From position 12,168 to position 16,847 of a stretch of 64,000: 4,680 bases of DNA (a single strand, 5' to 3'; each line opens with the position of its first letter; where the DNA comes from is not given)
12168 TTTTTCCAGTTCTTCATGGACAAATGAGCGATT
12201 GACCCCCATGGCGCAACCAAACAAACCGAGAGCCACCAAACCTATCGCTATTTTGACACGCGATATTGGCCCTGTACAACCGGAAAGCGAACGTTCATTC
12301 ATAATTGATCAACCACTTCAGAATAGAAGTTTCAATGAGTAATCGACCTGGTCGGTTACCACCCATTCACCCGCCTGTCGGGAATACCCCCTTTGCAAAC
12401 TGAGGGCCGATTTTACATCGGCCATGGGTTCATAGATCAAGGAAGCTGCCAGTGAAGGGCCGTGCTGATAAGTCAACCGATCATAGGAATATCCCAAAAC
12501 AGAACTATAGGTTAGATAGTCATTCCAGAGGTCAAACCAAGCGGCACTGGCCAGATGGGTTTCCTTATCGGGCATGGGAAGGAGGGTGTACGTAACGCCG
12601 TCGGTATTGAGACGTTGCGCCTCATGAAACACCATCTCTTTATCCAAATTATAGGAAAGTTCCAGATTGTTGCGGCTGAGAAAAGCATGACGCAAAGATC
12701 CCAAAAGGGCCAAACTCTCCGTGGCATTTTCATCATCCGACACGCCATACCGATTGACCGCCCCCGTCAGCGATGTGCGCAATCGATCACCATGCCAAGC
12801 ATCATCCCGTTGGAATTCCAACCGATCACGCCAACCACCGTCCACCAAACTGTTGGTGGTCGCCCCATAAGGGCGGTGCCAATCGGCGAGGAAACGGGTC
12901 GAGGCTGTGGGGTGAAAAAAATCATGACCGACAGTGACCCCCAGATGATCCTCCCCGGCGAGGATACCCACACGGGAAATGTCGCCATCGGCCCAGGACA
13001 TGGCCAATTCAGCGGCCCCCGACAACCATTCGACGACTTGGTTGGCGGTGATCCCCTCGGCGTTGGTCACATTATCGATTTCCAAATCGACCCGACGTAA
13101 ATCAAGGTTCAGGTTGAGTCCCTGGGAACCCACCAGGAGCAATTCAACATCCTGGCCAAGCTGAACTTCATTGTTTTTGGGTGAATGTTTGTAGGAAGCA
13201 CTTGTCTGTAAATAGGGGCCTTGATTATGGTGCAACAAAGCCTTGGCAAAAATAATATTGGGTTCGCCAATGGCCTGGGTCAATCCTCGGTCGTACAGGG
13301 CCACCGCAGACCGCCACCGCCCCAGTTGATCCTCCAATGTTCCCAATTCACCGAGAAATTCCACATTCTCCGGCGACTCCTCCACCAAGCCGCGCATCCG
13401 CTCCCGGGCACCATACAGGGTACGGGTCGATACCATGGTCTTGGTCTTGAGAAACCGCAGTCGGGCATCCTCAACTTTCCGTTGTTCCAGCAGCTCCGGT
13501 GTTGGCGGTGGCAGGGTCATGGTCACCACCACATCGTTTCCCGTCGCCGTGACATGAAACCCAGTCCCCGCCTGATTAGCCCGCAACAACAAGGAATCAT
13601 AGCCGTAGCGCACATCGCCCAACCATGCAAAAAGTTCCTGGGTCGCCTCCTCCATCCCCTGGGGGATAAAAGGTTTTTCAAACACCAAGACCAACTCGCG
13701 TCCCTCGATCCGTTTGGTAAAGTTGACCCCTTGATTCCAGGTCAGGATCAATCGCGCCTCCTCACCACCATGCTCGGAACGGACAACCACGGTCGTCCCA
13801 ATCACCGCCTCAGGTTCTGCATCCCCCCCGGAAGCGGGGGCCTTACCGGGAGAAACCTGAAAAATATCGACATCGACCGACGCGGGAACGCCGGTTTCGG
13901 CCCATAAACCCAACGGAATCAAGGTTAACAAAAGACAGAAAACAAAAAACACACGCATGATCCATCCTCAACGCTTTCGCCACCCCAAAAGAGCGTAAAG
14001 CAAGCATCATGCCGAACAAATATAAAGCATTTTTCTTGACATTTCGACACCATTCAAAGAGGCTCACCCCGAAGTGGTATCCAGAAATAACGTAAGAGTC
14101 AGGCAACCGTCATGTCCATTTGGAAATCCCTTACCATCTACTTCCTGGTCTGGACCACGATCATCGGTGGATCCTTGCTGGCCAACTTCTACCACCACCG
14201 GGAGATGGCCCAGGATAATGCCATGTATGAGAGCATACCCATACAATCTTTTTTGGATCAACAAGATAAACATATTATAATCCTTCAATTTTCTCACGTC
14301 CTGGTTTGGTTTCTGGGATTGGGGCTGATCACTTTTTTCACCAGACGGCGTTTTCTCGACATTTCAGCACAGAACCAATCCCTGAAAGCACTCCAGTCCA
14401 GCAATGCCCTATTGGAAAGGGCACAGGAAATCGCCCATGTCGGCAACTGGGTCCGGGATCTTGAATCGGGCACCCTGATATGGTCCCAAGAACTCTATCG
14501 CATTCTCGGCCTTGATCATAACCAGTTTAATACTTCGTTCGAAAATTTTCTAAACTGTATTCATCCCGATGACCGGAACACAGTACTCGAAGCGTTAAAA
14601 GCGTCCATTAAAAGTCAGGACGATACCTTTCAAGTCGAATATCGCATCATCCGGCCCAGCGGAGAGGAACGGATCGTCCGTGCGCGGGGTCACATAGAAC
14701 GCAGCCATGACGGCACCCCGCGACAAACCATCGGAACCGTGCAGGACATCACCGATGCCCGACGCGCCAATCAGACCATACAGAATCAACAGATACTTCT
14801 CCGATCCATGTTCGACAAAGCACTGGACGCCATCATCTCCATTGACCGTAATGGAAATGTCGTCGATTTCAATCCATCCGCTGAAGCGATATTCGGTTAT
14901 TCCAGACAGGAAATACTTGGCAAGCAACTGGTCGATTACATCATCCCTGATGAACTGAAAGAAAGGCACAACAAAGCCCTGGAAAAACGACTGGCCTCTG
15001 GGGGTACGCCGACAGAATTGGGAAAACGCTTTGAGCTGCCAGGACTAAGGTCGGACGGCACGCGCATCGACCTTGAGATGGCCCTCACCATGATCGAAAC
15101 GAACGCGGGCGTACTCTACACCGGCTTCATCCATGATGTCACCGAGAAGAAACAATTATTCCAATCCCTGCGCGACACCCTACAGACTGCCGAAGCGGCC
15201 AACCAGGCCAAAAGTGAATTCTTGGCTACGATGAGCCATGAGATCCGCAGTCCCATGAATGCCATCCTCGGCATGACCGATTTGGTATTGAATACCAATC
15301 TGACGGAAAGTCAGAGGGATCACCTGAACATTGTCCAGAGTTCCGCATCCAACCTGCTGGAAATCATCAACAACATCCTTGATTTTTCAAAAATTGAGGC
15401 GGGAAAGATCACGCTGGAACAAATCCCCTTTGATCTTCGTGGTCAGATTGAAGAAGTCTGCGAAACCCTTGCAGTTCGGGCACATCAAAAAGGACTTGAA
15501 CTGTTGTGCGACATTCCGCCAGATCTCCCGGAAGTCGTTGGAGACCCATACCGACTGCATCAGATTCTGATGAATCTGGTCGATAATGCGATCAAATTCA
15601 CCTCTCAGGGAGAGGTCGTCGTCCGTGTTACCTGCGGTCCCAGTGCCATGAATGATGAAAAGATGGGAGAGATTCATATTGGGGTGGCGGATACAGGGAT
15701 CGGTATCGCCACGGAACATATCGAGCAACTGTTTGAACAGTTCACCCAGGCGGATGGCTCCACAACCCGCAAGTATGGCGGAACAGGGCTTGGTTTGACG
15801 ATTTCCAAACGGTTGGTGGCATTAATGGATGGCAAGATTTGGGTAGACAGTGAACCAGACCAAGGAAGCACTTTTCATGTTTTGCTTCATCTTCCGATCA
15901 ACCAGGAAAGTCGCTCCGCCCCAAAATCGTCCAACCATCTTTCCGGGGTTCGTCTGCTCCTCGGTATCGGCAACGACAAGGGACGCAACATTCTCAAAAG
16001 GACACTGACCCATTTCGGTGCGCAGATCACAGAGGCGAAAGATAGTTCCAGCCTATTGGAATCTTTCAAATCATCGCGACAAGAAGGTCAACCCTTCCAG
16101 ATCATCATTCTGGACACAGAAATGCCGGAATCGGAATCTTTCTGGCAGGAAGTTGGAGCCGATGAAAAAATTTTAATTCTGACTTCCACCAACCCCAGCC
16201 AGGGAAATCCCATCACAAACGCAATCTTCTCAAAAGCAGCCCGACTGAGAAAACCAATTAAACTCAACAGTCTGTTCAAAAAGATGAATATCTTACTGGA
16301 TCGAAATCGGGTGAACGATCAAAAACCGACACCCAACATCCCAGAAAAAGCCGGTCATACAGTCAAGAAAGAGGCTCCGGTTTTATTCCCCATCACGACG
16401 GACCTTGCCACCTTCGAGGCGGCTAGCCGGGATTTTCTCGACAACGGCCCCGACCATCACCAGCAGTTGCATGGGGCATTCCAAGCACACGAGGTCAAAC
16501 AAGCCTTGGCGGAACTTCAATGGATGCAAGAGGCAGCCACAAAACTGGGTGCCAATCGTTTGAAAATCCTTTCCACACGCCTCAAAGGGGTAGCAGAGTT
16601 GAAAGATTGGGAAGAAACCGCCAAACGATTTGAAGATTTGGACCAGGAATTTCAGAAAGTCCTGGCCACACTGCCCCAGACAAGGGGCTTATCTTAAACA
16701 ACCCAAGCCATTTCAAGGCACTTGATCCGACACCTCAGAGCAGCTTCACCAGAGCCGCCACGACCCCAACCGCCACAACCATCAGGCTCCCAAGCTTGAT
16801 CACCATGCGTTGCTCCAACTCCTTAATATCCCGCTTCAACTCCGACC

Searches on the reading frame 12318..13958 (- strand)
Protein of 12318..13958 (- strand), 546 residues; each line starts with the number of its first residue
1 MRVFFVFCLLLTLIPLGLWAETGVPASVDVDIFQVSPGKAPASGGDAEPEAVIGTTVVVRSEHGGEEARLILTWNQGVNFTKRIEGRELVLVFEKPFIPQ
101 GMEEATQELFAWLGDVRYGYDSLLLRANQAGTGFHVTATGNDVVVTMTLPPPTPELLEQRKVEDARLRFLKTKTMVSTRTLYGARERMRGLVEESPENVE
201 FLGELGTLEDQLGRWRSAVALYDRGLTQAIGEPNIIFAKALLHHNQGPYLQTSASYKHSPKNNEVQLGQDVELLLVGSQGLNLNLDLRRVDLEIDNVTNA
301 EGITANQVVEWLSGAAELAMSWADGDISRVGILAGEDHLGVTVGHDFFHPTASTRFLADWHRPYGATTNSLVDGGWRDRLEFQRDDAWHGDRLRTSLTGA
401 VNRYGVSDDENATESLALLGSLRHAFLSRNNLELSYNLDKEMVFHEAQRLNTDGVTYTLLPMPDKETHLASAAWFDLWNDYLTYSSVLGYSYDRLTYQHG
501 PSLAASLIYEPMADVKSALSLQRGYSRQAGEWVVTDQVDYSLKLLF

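Call 5: search_protein_families(library=pfam, proteins=[window:12318-13958:-], max_evalue=0.01)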
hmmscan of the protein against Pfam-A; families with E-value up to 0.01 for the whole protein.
window:12318-13958:- (546 aa): 1 family
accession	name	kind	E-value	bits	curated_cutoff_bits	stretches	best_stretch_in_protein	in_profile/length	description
PF13432.12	TPR_16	-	0.0059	17.5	32.7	0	184-233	16-65/65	Tetratricopeptide repeat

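Call 6: search_protein_families(library=ncbifam, proteins=[window:12318-13958:-], max_evalue=0.01)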
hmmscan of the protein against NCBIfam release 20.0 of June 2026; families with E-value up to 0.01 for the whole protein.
window:12318-13958:- (546 aa): 0 families

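Call 63: search_solved_structures(query=window:12318-13958:-, max_evalue=1)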
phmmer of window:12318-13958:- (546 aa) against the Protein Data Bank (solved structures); distinct sequences matched with E-value up to 1: 2.
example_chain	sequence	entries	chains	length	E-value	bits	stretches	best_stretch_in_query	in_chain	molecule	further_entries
7obi_A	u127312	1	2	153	0.32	12.8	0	189-251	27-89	CTPR-rv4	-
5mqf_M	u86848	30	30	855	0.82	11.5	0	164-245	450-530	Pre-mRNA-splicing factor SYF1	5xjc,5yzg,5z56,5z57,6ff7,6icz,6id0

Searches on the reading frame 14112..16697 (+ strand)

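Call 61: search_protein_families(library=pfam, proteins=[window:14112-16697:+], max_evalue=0.00001)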
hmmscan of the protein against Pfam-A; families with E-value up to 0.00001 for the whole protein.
window:14112-16697:+ (861 aa): 7 families
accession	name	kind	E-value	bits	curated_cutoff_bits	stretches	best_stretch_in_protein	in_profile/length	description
PF02518.31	HATPase_c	-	4.4e-33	114.5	26.4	1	477-595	1-110/111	Histidine kinase-, DNA gyrase B-, and HSP90-like ATPase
PF08447.18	PAS_3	-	1.1e-27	96.5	25.6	1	123-210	3-89/89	PAS fold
PF00989.32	PAS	-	1.2e-24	86.9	22.6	1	230-343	3-113/113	PAS fold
PF13426.13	PAS_9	-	3.1e-21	76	27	1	239-345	2-103/103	PAS domain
PF00512.31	HisKA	-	2e-20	73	26.9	1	366-431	1-66/66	His Kinase A (phospho-acceptor) domain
PF08448.16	PAS_4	-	6.1e-12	46.2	23.1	1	234-346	1-108/110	PAS fold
PF13188.13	PAS_8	-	6.3e-09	35.9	21.8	1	229-283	2-56/65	PAS domain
